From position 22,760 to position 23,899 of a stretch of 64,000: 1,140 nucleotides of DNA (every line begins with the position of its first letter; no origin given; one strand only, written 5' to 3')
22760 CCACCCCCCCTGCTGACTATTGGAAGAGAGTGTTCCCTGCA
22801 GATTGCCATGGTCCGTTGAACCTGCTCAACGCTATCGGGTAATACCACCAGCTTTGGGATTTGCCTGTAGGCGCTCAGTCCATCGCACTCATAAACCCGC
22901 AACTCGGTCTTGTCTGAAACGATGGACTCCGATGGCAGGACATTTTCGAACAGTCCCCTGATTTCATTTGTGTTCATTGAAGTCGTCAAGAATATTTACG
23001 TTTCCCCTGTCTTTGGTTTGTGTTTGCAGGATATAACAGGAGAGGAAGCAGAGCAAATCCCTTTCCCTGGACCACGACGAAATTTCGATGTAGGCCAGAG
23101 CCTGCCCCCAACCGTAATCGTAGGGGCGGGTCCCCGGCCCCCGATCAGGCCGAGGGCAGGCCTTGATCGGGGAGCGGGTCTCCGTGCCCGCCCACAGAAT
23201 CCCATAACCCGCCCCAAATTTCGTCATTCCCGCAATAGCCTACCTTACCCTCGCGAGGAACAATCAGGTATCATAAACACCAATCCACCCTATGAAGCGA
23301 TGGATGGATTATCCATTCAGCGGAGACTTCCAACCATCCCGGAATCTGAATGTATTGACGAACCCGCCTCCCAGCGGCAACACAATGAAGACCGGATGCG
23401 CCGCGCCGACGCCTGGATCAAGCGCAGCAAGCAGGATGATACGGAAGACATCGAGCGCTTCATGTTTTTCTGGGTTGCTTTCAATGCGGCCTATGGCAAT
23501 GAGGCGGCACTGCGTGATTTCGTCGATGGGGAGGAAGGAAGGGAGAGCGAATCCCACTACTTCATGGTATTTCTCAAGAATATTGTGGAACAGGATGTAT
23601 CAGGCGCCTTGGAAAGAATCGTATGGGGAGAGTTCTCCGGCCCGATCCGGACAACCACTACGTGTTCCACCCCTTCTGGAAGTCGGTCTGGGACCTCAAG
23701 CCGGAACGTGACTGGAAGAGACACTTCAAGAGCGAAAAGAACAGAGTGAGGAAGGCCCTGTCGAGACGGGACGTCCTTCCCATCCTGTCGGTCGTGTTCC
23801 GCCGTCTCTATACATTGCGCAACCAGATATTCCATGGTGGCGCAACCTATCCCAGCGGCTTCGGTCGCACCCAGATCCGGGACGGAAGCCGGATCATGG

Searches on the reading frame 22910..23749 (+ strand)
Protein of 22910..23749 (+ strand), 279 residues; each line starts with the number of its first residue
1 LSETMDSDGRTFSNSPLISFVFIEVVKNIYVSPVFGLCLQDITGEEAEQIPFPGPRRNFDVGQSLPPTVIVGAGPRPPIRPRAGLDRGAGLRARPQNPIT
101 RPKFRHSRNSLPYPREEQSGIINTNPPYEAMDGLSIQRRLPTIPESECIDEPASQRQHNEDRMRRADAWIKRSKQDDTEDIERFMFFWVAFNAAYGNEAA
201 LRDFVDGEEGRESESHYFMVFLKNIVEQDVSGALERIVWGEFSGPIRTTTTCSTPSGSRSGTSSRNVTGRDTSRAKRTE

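Call 46: search_protein_families(library=pfam, proteins=[window:22910-23749:+], max_evalue=0.001)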
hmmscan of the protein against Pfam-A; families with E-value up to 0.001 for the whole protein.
window:22910-23749:+ (279 aa): 0 families

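Call 77: search_protein_families(library=pfam, proteins=[window:22910-23749:+], max_evalue=10)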
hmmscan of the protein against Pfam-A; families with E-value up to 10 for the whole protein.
window:22910-23749:+ (279 aa): 1 family
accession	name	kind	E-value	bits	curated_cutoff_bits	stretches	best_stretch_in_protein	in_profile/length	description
PF25320.1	TELO2_ARM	-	0.29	11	27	0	24-49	160-185/242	TELO2 ARM repeat domain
